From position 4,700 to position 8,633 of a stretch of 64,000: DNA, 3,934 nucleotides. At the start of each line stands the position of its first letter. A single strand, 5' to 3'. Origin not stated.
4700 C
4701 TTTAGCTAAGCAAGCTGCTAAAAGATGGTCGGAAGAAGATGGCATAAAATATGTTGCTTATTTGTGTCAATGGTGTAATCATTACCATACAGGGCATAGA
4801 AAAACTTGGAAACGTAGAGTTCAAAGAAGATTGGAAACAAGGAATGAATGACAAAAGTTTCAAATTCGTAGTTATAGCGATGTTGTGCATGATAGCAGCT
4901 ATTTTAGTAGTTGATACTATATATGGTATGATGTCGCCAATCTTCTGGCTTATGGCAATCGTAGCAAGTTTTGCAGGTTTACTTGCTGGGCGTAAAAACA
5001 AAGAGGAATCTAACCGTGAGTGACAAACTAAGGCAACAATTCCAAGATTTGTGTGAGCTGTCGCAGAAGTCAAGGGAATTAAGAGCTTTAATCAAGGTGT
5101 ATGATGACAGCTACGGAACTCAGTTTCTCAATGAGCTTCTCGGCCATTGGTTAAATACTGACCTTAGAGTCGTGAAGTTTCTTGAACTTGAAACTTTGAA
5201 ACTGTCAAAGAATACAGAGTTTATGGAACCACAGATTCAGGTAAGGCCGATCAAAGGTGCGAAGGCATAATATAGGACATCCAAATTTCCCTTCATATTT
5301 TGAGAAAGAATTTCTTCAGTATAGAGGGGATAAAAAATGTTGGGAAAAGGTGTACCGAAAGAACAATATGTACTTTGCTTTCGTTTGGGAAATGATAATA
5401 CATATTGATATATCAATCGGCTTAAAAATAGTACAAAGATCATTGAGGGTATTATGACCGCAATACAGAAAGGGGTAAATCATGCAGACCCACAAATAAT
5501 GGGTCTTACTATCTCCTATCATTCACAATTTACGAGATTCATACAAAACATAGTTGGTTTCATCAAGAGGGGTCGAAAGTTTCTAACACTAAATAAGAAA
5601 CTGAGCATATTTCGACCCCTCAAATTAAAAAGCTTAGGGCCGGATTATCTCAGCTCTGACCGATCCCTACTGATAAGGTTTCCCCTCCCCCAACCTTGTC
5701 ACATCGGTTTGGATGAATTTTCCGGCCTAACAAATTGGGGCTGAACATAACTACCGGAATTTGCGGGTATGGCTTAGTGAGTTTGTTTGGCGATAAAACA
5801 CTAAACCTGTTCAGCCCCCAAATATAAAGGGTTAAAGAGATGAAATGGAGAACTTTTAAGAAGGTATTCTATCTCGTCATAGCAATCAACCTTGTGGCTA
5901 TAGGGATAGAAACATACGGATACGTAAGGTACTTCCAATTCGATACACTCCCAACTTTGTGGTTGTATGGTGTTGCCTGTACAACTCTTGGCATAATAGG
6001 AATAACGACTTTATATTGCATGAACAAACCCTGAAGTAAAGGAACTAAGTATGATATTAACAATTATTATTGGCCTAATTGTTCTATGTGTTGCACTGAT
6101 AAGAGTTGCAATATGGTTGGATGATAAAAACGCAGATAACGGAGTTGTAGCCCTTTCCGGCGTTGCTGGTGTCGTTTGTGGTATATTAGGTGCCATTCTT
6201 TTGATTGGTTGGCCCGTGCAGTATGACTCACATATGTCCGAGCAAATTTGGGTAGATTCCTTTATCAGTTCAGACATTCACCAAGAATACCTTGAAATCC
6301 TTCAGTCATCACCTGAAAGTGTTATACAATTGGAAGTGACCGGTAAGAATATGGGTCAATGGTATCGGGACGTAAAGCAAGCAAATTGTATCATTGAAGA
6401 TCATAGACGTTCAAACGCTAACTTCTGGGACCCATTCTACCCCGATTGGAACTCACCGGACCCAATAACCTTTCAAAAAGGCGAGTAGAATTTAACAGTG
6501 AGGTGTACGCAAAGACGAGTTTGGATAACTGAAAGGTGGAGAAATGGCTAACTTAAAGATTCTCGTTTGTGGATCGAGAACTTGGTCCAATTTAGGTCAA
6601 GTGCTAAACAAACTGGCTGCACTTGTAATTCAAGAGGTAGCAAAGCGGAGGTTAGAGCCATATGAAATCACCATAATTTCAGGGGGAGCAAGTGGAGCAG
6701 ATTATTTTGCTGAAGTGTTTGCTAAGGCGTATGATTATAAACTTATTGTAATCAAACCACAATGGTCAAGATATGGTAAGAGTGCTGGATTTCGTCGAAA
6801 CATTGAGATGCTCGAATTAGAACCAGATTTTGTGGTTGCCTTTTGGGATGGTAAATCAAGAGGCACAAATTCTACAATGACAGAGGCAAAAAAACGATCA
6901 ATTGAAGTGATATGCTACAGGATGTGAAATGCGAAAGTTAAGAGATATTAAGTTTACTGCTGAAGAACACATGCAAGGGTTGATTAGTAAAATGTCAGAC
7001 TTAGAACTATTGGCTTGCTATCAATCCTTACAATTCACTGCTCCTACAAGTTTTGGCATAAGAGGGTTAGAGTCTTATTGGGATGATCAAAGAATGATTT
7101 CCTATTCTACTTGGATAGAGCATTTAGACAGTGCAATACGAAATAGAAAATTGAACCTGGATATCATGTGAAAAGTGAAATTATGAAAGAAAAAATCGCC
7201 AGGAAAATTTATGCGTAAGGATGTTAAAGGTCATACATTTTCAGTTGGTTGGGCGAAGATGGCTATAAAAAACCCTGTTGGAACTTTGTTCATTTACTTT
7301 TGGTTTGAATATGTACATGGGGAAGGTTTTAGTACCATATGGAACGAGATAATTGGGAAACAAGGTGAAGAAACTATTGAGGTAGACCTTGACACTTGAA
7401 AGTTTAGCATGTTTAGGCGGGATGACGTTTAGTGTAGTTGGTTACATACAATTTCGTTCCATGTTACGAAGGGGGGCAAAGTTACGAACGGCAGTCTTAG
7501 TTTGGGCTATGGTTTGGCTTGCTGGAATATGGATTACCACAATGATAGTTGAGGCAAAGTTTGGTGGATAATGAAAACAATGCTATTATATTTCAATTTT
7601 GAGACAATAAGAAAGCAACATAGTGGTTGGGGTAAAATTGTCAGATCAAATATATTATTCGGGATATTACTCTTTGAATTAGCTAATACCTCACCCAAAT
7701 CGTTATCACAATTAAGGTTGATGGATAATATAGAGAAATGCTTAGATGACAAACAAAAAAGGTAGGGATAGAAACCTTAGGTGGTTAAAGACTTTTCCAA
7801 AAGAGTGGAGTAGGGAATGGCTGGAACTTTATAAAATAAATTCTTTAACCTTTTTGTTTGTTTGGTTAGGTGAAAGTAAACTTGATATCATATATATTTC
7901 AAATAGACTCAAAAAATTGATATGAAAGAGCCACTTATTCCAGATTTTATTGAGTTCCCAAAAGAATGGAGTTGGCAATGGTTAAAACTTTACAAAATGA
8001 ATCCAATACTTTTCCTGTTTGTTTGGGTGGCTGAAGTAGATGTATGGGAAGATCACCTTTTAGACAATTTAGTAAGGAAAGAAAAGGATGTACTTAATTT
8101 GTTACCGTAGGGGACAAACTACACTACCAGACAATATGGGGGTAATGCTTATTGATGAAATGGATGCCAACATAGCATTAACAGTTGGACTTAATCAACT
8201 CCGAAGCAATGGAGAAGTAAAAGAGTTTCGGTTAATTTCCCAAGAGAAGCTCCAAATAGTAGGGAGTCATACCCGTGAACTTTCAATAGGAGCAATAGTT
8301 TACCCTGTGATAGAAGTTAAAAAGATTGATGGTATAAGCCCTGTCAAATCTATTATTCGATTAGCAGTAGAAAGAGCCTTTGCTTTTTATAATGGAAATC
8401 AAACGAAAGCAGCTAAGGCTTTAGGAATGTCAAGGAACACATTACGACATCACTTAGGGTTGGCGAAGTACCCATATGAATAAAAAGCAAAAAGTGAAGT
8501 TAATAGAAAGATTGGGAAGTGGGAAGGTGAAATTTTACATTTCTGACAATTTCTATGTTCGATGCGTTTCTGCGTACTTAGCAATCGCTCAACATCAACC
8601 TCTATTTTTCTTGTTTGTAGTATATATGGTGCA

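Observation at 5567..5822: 260-bp element with three consecutive long, nearly perfect hairpins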

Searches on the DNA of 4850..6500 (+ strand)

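Call 5: search_rna_families(source=window, start=5300, end=6100, threshold=evalue, max_evalue=10, show_alignments=3)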
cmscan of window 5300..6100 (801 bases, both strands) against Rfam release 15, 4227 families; matches with E-value up to 10: 4.
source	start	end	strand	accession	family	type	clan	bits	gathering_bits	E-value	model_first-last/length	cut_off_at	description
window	5567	5623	+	RF03904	MIR7991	Gene; miRNA;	-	17.9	58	0.97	1-47/47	no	MIR7991 microRNA precursor family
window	5997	6077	+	RF01167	sn2429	Gene; snRNA; snoRNA; CD-box;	-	16.6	50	2.8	1-77/77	no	Small nucleolar RNA sn2429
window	5501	5574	-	RF03020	RT-17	Gene; sRNA;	-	14.8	40.4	8.3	1-95/95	no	RT-17 RNA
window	5945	5994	-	RF02202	UCA1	Gene; lncRNA;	-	12.5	80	2.8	1-75/75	no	Urothelial cancer associated 1 conserved region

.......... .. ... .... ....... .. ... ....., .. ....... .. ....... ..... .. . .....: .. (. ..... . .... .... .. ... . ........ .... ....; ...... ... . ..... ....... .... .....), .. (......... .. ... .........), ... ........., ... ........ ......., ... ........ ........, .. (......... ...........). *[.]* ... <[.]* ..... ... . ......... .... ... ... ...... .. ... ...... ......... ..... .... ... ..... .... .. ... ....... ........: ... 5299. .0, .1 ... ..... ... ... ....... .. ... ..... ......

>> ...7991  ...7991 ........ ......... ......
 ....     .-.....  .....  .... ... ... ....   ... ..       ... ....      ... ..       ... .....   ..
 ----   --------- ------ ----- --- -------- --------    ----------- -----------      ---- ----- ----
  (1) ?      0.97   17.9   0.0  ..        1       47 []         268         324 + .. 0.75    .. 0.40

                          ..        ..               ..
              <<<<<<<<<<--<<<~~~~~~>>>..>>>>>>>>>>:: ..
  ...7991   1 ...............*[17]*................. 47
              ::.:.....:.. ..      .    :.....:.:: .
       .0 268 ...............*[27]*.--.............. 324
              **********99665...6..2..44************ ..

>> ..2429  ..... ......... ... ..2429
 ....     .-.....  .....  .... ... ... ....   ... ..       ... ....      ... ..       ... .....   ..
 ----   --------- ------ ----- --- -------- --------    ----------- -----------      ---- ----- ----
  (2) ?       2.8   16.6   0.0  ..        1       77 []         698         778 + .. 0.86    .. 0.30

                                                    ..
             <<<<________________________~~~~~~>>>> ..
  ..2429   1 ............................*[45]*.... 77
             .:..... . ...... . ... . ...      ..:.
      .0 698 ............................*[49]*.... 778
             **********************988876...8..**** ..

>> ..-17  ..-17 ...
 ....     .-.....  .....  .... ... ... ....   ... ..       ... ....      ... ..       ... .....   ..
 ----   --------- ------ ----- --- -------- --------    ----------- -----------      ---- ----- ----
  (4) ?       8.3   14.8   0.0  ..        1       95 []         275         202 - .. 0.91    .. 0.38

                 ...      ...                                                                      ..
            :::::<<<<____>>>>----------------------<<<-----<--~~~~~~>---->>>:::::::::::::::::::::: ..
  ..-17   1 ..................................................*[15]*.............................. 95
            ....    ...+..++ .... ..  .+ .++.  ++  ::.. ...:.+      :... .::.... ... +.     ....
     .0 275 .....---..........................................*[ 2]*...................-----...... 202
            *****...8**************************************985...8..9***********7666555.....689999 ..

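Call 7: search_dna_similar(query=window:5000-6500:+, collection=phages, mode=distant, max_rows=30)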
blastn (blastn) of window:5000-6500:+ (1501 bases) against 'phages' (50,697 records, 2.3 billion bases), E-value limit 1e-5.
No match.

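Call 68: search_dna_similar(query=window:5440-5840:+, collection=phages, mode=distant, max_evalue=1, max_rows=15)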
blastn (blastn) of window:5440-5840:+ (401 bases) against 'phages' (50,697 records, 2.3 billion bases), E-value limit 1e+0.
No match.

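Call 69: search_dna_similar(query=window:5440-5840:+, collection=plasmids, mode=distant, max_evalue=1, max_rows=15)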
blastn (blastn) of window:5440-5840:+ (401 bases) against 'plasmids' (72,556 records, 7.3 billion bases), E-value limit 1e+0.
No match.

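Call 81: search_rna_families(source=window, start=4850, end=5600, threshold=evalue, max_evalue=10)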
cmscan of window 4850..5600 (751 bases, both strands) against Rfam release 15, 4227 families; matches with E-value up to 10: 1.
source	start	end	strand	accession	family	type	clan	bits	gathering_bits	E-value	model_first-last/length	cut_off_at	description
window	5501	5574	-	RF03020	RT-17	Gene; sRNA;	-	14.8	40.4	7.8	1-95/95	no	RT-17 RNA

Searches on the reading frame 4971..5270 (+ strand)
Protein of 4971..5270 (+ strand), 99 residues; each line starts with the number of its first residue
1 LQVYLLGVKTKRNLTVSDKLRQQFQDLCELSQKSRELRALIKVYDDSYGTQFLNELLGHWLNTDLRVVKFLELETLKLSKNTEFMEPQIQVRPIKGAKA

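Call 14: search_protein_families(library=pfam, proteins=[window:4971-5270:+], max_evalue=0.1)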
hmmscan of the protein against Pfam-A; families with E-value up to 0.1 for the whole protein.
window:4971-5270:+ (99 aa): 0 families

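Call 78: list_cluster_members(proteins=[window:4971-5267:+, window:4983-5267:+, window:5016-5267:+, window:5049-5267:+, window:5097-5267:+, window:5257-5454:+, window:5499-5741:+, window:5894-6031:+, window:5240-5443:-, window:5319-5522:-])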
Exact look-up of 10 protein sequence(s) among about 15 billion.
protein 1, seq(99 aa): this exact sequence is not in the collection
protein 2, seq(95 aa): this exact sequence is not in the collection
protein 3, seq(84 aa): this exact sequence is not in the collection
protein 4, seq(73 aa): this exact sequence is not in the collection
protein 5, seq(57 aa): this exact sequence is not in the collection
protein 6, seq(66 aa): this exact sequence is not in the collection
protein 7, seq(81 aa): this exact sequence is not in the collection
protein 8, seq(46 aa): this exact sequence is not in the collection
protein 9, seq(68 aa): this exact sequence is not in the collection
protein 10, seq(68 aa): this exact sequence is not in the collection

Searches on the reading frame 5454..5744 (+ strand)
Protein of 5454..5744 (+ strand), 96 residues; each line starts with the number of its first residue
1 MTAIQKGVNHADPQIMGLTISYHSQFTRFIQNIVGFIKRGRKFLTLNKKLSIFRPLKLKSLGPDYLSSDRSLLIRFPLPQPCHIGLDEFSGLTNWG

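Call 14: search_protein_families(library=pfam, proteins=[window:5454-5744:+], max_evalue=0.1)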
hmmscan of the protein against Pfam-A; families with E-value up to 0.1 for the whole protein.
window:5454-5744:+ (96 aa): 0 families

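Call 83: search_protein_representatives(protein=window:5454-5744:+)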
Query: 96 residues. Proteins with E-value up to 0.001 (for the whole library): 3; up to 1e-10: 0; up to 1e-30: 0. The best 3 are listed.
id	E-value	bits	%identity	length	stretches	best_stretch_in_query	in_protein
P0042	2.7e-07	46.7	27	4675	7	24-82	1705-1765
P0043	1.2e-05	41.4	38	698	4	32-69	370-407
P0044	4.3e-05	39.7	36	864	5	17-85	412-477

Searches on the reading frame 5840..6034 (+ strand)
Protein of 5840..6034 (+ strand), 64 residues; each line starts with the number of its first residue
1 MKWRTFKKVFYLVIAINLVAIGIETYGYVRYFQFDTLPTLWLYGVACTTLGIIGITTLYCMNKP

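Call 14: search_protein_families(library=pfam, proteins=[window:5840-6034:+], max_evalue=0.1)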
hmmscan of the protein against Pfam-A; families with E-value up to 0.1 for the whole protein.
window:5840-6034:+ (64 aa): 0 families

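Call 67: list_cluster_members(proteins=[P0001, P0033, window:5840-6034:+, window:5454-5744:+, window:5257-5457:+, window:4971-5270:+, window:5016-5270:+, window:4751-5023:+, window:434-646:+, window:643-828:+])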
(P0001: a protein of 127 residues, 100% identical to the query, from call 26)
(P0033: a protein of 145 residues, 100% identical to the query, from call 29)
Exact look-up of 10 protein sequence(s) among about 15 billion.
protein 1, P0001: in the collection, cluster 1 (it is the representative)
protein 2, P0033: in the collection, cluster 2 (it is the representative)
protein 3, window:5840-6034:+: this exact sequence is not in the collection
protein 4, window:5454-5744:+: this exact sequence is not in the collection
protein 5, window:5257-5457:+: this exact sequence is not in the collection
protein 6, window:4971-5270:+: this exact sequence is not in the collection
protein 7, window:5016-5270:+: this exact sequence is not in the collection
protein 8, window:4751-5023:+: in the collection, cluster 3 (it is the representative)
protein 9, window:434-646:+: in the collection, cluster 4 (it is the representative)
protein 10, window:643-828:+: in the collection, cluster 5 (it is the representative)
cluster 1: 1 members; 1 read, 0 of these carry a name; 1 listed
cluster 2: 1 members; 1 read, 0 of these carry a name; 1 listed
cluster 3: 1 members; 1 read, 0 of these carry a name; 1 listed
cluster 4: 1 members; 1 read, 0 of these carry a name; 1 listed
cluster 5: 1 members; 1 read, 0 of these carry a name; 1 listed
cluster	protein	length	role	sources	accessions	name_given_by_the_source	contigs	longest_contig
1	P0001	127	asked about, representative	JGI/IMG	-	-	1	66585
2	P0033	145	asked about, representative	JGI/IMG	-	-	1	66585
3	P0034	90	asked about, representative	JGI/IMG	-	-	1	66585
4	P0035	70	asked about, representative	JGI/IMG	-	-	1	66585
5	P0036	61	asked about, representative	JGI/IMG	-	-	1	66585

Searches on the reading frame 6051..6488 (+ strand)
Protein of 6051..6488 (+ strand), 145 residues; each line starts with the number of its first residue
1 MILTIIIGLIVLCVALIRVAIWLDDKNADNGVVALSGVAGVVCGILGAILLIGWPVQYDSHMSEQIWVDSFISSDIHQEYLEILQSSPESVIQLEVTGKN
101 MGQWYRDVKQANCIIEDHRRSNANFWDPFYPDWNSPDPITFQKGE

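Call 13: search_protein_families(library=phrogs, proteins=[window:6051-6488:+])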
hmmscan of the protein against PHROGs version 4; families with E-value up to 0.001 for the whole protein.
window:6051-6488:+ (145 aa): 0 families

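Call 14: search_protein_families(library=pfam, proteins=[window:6051-6488:+], max_evalue=0.1)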
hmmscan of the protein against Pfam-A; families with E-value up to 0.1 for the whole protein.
window:6051-6488:+ (145 aa): 0 families

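Call 16: find_related_loci(query=window:6051-6488:+, collection=viral_contigs, flank=4000)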
Query window:6051-6488:+ (145 aa) in viral_contigs; peptide patterns used: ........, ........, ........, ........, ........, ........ (x = any residue, [..] = any of these).
7 stretches matched a pattern, but none encodes a relative of the query by tblastn (E <= 1e-3).

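Call 17: find_encoding_contigs(protein=window:6051-6488:+, flank=3000, max_places=10)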
Protein window:6051-6488:+ (145 aa): no gene with exactly this product is on record in the collection.

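Call 20: search_dna_similar(query=window:6051-6488:+, collection=phages, mode=protein, max_rows=15, max_evalue=0.01)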
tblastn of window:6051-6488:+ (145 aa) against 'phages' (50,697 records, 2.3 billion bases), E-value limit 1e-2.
No match.

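Call 29: find_homologous_proteins(query=window:6051-6488:+, max_evalue=0.001)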
Query window:6051-6488:+ (145 aa): 1 proteins with E <= 0.001 among 32 candidates.
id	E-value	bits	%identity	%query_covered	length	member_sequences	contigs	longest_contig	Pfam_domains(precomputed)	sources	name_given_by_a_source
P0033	2.0e-93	328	100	100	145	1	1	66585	-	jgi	-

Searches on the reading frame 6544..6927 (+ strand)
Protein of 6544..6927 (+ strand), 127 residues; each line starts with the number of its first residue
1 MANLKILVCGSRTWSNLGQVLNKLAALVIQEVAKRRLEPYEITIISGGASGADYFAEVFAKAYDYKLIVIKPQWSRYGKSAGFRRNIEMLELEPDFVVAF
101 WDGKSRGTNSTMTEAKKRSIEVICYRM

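Call 13: search_protein_families(library=phrogs, proteins=[window:6544-6927:+])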
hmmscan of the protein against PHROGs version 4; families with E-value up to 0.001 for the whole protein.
window:6544-6927:+ (127 aa): 4 families
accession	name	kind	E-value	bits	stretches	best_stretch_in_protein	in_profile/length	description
phrog_289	-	other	1.2e-27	98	1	2-126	21-139/500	GTP-binding domain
phrog_11222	-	unknown function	1.2e-09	39.4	1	4-125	158-278/293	-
phrog_16939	-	unknown function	9.5e-08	32.5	1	5-126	2-122/330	-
phrog_30585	-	DNA, RNA and nucleotide metabolism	0.00045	19.2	1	23-75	692-742/852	DNA repair protein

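Call 14: search_protein_families(library=pfam, proteins=[window:6544-6927:+], max_evalue=0.1)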
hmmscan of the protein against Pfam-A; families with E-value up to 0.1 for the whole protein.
window:6544-6927:+ (127 aa): 2 families
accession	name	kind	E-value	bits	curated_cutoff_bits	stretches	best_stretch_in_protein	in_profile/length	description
PF10686.14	YAcAr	-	3.1e-11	43.4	28.2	1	5-77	2-66/66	YspA, cpYpsA-related SLOG family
PF02481.21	DNA_processg_A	-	0.00071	19.2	29.6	1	5-68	46-101/212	DNA recombination-mediator protein A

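Call 18: find_encoding_contigs(protein=window:6544-6927:+, flank=3000, max_places=10)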
Protein window:6544-6927:+ (127 aa): no gene with exactly this product is on record in the collection.

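Call 26: find_homologous_proteins(query=window:6544-6927:+, max_evalue=1e-10)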
Query window:6544-6927:+ (127 aa): 32 proteins with E <= 1e-10 among 44 candidates.
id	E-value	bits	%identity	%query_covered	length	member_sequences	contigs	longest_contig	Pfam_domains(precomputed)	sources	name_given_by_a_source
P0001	7.4e-78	277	100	100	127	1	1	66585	PF10686.15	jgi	-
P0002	2.2e-21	94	46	94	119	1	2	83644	PF10686.15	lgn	-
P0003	1.3e-20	92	45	94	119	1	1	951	PF10686.15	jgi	jgi:hypothetical protein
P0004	2.8e-20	91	43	94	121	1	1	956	PF10686.15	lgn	-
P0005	3.3e-20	90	46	92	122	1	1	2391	PF10686.15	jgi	-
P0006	3.8e-20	90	43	94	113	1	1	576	PF10686.15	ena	-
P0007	6.5e-19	86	45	98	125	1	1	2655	PF10686.15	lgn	-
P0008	9.8e-19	86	42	92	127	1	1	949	PF10686.15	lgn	-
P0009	3.2e-18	84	43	93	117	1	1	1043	PF10686.15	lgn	-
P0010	3.4e-17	81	40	94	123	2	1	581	PF10686.15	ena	-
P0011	1.1e-16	79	43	94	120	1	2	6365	PF10686.15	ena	-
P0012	1.4e-16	79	38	93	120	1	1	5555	PF10686.15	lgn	-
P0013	3.6e-16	77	42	95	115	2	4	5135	PF10686.15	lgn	-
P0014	6.1e-16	77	40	92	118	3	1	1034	PF10686.15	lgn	-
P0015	1.4e-15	75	40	89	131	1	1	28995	PF10686.15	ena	-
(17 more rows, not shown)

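Call 27: find_encoding_contigs(protein=P0002, flank=10000, max_places=4)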
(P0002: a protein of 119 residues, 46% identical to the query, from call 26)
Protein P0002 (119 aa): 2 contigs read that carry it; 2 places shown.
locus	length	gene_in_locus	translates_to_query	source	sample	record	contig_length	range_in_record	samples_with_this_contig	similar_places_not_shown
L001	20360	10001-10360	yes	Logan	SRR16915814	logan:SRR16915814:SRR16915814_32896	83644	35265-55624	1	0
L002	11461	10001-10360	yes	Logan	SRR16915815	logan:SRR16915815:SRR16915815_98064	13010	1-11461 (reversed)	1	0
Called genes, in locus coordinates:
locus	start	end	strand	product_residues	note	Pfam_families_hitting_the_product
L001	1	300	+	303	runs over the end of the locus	PF01507:PAPS_reduct (weak)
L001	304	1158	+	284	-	PF08275:DNAG_N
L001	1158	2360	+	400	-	PF03796:DnaB_C, PF13481:AAA_25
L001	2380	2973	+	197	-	-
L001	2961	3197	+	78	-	-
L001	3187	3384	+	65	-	-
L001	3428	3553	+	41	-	-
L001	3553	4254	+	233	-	PF05869:Dam (faint)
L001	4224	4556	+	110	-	-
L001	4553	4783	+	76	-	-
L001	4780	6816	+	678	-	PF01612:DNA_pol_A_exo1, PF00476:DNA_pol_A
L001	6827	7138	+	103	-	-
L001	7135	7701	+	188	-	-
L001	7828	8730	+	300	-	PF00154:RecA_N, PF08423:Rad51 (weak), PF21096:RecA_C (faint)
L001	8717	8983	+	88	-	-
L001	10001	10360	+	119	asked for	PF10686:YAcAr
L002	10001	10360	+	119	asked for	PF10686:YAcAr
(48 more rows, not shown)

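Call 28: find_encoding_contigs(protein=P0001, flank=10000, max_places=4)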
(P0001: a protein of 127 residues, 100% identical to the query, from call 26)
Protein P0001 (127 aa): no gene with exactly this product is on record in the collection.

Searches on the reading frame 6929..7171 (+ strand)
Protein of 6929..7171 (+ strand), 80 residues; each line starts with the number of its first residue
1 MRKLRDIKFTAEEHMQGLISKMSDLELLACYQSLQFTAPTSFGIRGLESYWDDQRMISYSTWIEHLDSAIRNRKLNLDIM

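Call 14: search_protein_families(library=pfam, proteins=[window:6929-7171:+], max_evalue=0.1)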
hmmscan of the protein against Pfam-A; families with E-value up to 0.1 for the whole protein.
window:6929-7171:+ (80 aa): 1 family
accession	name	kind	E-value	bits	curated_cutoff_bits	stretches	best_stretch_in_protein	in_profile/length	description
PF08178.16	GnsAB_toxin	-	0.0072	16.7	27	0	5-20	34-49/54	GnsA/GnsB toxin of bacterial toxin-antitoxin system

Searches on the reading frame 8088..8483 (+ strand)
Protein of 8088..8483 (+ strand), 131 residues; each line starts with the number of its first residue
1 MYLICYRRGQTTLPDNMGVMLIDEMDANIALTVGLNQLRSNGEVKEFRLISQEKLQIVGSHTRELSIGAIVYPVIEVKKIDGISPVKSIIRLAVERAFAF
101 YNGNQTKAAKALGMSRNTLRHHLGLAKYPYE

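Call 14: search_protein_families(library=pfam, proteins=[window:8088-8483:+], max_evalue=0.1)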
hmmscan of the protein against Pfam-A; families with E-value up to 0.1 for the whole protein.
window:8088-8483:+ (131 aa): 7 families
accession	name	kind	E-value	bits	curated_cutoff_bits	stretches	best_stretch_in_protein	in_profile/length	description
PF02954.25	HTH_8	-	9.1e-07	28.9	22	1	101-120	17-36/42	Bacterial regulatory protein, Fis family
PF13556.12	HTH_30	-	1.6e-05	25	27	1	96-123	6-33/59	PucR C-terminal helix-turn-helix domain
PF20432.4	Xre-like-HTH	-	0.012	16.4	25.8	1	93-121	14-42/63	Antitoxin Xre-like helix-turn-helix domain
PF06322.17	Phage_NinH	-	0.024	15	29.8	1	102-123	16-37/60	Phage NinH protein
PF06892.16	Phage_CP76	-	0.067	13.5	26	1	93-123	6-36/146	Phage regulatory protein CII (CP76)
PF07453.19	NUMOD1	-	0.084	13.6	22.8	0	106-123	20-37/37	NUMOD1 domain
PF12840.13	HTH_20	-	0.088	13.2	27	0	108-124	24-40/51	Helix-turn-helix domain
